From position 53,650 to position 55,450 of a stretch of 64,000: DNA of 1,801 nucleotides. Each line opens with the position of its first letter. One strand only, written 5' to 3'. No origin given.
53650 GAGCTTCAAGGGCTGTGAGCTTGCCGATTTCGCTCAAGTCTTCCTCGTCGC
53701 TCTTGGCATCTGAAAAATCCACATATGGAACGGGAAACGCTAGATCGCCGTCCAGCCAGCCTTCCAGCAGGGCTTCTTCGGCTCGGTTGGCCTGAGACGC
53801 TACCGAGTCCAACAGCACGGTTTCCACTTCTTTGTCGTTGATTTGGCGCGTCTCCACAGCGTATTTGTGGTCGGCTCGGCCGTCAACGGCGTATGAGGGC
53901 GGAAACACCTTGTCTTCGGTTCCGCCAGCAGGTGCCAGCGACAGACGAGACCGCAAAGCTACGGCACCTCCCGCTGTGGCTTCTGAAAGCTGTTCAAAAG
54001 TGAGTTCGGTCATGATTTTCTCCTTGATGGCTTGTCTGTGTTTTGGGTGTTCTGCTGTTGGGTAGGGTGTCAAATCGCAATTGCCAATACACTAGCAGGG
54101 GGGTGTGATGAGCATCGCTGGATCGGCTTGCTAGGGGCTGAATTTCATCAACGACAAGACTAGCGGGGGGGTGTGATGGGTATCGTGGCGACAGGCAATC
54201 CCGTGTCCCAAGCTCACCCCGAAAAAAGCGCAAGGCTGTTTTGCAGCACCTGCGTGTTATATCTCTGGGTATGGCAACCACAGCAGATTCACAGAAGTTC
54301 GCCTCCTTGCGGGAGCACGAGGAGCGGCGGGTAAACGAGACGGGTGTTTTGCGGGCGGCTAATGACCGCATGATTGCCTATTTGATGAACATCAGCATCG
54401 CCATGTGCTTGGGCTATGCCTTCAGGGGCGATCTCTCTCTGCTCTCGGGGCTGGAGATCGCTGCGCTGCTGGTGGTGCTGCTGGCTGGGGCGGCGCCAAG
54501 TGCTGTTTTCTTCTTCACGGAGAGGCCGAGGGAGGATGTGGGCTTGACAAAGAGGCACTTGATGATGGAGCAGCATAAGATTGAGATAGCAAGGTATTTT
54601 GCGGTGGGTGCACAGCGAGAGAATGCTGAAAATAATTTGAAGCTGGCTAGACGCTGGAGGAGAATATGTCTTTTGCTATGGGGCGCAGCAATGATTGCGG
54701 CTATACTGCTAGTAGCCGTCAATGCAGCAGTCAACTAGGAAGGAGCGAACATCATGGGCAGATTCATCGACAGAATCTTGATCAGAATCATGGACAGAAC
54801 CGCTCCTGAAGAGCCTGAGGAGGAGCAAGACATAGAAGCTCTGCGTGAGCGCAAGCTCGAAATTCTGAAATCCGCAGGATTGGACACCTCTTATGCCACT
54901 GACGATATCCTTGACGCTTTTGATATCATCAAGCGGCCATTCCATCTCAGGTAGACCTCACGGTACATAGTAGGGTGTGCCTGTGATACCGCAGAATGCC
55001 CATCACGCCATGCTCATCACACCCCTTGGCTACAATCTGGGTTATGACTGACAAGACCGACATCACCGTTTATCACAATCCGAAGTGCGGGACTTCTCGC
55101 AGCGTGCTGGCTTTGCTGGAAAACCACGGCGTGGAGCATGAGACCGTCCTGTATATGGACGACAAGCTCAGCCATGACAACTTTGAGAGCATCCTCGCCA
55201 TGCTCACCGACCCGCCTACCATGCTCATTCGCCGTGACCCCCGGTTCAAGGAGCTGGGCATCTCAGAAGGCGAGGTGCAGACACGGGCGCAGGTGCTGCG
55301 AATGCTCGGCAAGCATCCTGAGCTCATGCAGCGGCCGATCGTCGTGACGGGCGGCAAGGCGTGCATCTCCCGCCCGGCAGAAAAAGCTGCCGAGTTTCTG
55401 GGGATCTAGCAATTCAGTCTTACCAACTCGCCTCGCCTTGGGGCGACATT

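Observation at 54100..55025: Perfect 16-bp inverted repeat carrying outward-facing promoters for the cas effector operon and arsC, bracketing a 0.9-kb two-gene segment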

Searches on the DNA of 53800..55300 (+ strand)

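Call 15: search_rna_families(source=window, start=53800, end=55300, threshold=evalue, max_evalue=1)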
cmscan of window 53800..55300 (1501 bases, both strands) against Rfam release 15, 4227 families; matches with E-value up to 1: 0.
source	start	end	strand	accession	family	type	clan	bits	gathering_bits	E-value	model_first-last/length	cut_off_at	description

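Call 119: build_rna_model(alignment_id=A3, structure=none)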
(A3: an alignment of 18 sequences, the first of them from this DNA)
Model R1 built from alignment A3 (18 sequences, 36 columns); structure: none (sequence only).
model positions 36; base pairs 0; branch points 0; effective number of sequences 18; information 0.973 bits per position. No base pairs: searches with it score sequence only.

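Call 120: search_with_rna_model(model_id=R1, source=window, filters=off, max_evalue=10)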
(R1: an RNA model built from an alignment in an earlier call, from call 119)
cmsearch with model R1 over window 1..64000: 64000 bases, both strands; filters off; matches with E-value up to 10: 11.
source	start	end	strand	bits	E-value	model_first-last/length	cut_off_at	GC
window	54088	54121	-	33.9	1.6e-09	2-35/36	-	0.59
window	54155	54188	-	28.8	6.9e-08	3-36/36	-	0.62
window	55007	55036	+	26.3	4.3e-07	5-34/36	-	0.53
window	8951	8976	-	16.5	0.00057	11-36/36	-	0.5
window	8879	8904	-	16.5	0.00061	11-36/36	-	0.5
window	54992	55006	+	7.3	0.52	4-18/36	-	0.53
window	61999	62012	-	4.2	5.1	3-16/36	-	0.5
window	60714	60724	+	4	5.8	10-20/36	-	0.73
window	7924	7934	-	3.8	6.8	20-30/36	-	0.73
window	25778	25786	+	3.5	8.2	15-23/36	-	0.67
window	27970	27978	+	3.4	8.5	15-23/36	-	0.67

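Call 121: search_with_rna_model(model_id=R1, sources=[L007, L008, L009, L010, L006], filters=off, max_evalue=10)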
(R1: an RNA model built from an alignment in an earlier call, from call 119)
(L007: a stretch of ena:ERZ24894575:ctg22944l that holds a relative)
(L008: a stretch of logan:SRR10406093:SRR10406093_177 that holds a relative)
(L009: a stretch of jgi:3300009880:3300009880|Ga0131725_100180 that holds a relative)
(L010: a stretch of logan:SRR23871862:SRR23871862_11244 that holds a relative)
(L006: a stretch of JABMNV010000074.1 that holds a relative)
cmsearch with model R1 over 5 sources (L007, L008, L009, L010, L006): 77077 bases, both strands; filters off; matches with E-value up to 10: 10.
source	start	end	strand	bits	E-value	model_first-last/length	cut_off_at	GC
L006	1932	1947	-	12.7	0.011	7-22/36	-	0.62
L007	13931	13944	+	9.7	0.1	12-25/36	-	0.71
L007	8467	8486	-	6.2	1.4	3-22/36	-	0.75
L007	478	487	-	5.3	2.7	15-24/36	-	0.7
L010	7600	7621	-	4.5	4.6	14-35/36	-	0.55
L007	1846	1860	-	4.5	4.7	11-25/36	-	0.6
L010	9784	9797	+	4.2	5.9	5-18/36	-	0.36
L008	14376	14393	+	3.8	8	5-22/36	-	0.5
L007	8850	8867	+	3.6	9.4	5-22/36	-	0.67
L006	6334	6347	-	3.5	9.6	3-16/36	-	0.57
